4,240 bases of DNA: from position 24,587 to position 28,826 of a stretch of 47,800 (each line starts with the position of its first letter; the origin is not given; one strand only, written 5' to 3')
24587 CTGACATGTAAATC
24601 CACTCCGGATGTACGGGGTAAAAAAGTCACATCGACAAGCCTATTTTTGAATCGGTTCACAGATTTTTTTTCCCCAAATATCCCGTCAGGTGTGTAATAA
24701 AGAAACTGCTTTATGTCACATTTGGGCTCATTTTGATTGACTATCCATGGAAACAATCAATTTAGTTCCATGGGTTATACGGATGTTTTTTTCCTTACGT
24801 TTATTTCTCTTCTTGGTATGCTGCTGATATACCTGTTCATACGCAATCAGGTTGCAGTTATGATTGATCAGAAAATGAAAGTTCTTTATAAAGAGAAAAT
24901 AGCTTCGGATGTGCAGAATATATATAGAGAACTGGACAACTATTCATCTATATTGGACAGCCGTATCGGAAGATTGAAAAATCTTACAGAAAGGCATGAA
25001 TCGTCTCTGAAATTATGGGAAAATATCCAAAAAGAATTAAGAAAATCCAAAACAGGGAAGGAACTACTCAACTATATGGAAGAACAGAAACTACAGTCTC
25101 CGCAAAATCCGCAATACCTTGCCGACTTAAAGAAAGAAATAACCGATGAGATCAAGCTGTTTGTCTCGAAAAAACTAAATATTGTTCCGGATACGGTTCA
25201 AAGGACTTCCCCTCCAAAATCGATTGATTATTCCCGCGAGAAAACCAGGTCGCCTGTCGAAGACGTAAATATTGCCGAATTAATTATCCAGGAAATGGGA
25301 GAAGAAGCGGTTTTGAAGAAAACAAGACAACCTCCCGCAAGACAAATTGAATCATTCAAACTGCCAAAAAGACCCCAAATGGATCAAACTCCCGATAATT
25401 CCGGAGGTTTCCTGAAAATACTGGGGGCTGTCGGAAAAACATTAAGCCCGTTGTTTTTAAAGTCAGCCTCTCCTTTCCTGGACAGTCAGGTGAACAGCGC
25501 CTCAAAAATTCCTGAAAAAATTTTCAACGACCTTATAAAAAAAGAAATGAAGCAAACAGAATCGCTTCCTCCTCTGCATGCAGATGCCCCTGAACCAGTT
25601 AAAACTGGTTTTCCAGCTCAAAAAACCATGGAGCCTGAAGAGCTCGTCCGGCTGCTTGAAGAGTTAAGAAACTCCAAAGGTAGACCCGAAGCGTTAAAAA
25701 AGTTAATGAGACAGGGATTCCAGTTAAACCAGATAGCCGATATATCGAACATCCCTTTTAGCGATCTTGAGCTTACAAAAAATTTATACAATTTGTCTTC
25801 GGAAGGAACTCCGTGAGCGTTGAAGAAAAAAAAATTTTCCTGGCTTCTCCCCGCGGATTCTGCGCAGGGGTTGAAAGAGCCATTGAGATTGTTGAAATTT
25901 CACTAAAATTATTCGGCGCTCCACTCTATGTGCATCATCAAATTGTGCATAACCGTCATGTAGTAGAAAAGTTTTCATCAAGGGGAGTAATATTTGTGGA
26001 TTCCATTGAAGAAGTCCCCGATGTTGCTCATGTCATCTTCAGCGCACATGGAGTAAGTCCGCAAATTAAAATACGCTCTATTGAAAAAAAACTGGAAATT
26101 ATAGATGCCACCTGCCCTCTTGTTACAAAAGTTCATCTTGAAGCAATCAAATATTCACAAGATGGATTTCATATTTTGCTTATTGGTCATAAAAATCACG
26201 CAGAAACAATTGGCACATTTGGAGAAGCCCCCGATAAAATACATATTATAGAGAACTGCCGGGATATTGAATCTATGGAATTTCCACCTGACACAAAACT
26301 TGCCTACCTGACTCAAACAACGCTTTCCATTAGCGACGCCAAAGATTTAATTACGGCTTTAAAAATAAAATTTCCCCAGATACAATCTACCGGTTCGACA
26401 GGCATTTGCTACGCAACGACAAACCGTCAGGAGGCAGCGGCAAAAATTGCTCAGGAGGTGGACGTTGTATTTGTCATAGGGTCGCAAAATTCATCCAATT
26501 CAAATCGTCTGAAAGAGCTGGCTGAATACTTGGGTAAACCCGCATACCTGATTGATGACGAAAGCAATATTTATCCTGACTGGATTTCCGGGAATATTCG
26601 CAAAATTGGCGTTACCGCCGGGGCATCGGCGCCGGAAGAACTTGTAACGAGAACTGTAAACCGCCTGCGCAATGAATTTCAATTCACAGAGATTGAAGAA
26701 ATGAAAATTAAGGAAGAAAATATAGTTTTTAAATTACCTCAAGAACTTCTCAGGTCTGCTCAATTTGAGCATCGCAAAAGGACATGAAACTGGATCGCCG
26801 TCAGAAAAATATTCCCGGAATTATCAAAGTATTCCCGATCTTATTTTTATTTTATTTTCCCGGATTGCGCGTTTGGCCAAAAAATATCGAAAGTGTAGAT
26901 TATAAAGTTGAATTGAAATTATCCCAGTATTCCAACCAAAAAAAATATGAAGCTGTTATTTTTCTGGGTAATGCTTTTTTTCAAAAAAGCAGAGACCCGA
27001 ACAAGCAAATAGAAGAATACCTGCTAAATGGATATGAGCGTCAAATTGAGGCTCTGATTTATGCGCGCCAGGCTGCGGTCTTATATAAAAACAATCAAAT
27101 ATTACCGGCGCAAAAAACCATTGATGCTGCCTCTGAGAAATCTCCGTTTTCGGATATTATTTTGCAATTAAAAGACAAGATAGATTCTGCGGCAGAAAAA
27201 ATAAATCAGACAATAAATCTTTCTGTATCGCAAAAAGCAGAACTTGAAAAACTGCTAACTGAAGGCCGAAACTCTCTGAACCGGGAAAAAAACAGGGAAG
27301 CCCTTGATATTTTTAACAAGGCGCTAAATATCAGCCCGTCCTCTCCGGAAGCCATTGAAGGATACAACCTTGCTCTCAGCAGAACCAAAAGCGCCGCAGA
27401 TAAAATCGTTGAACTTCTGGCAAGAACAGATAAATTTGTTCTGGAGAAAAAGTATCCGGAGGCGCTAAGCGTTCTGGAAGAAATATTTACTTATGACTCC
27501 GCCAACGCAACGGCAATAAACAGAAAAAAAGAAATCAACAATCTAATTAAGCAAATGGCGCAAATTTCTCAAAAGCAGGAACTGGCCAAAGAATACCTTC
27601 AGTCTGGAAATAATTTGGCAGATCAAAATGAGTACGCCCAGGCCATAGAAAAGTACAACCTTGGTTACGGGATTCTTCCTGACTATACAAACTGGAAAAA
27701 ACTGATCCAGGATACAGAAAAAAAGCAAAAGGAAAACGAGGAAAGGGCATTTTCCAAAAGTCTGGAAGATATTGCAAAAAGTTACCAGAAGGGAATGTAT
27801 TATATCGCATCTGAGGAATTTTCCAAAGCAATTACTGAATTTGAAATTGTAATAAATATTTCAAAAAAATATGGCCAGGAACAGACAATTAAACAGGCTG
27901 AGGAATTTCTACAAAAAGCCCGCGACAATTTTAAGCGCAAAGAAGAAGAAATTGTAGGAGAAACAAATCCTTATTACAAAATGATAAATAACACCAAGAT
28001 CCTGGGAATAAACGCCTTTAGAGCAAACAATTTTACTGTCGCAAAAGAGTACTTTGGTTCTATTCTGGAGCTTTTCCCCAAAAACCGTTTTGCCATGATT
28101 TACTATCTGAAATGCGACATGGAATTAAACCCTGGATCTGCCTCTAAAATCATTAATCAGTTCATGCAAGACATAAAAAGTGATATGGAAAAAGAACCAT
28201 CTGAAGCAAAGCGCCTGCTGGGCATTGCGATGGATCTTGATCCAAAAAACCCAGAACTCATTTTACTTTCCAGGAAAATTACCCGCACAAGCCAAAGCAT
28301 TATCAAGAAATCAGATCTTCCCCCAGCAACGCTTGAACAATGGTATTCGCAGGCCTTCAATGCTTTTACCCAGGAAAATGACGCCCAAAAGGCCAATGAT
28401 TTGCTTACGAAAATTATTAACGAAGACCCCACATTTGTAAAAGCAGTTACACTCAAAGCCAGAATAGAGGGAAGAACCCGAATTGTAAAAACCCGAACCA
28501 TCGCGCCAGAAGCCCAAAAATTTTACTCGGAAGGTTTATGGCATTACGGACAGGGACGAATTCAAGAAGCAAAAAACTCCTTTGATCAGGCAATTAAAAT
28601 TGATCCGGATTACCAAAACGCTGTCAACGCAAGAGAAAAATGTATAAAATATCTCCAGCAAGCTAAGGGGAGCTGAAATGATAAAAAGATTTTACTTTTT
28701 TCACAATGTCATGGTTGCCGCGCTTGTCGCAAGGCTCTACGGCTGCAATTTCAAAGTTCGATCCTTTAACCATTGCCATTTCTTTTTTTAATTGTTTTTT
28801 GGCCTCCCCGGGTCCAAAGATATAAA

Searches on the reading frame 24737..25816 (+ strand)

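Call 61: search_protein_families(library=pfam, proteins=[window:24737-25816:+], max_evalue=0.00001)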
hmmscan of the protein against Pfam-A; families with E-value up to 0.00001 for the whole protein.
window:24737-25816:+ (359 aa): 0 families

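Call 64: search_protein_families(library=pfam, proteins=[window:24737-25816:+], max_evalue=0.001)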
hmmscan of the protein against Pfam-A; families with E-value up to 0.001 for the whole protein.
window:24737-25816:+ (359 aa): 1 family
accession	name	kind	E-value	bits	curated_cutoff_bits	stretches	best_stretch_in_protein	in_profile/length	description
PF01335.27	DED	-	0.00066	20.3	35.9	1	97-136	28-68/82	Death effector domain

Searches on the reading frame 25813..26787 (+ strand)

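Call 61: search_protein_families(library=pfam, proteins=[window:25813-26787:+], max_evalue=0.00001)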
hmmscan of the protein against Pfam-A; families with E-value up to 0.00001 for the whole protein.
window:25813-26787:+ (324 aa): 1 family
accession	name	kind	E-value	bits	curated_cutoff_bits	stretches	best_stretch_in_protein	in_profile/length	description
PF02401.23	LYTB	-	8.8e-91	304.3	24.5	1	8-285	1-266/267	LytB protein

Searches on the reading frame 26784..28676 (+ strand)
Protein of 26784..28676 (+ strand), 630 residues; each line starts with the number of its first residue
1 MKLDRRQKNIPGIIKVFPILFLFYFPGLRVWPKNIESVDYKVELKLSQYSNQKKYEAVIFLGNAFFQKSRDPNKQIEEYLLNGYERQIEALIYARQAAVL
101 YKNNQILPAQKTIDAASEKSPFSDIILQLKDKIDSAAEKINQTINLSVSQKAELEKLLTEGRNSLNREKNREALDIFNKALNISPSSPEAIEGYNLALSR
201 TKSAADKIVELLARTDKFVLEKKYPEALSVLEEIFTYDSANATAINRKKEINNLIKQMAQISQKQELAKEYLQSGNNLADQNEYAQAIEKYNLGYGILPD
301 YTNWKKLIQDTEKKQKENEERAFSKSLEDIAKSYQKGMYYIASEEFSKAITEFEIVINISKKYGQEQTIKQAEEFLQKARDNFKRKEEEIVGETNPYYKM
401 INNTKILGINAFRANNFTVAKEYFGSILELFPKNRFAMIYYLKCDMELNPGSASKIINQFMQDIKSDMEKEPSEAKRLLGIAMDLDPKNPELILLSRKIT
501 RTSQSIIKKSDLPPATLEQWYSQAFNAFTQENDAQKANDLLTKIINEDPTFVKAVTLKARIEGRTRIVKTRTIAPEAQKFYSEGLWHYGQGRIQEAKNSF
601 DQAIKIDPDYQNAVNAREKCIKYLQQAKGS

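Call 61: search_protein_families(library=pfam, proteins=[window:26784-28676:+], max_evalue=0.00001)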
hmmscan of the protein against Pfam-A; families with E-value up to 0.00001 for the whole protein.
window:26784-28676:+ (630 aa): 9 families
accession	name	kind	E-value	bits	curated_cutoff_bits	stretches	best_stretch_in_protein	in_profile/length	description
PF07719.23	TPR_2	-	1.7e-15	56.2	27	0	580-610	4-34/34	Tetratricopeptide repeat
PF14559.12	TPR_19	-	1.5e-14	54.5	25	0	589-614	3-28/68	Tetratricopeptide repeat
PF13428.12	TPR_14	-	3.4e-12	46.2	23.5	0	167-194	14-41/44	Tetratricopeptide repeat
PF23914.1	TPR_CcmH_CycH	-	6.9e-09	36.2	42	0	519-559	88-128/158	Cytochrome c-type biogenesis protein H TPR domain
PF13414.12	TPR_11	-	3.5e-07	30.3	26.8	0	588-613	5-30/42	TPR repeat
PF13174.12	TPR_6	-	1.6e-06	28.8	26.3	0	584-609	7-32/33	Tetratricopeptide repeat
PF13424.12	TPR_12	-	3.3e-06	27.6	30.1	0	584-607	52-75/77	Tetratricopeptide repeat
PF13181.12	TPR_8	-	3.9e-06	27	25.7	0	589-610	13-34/34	Tetratricopeptide repeat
PF13432.12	TPR_16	-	5.4e-06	27.2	32.7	0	584-613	4-33/65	Tetratricopeptide repeat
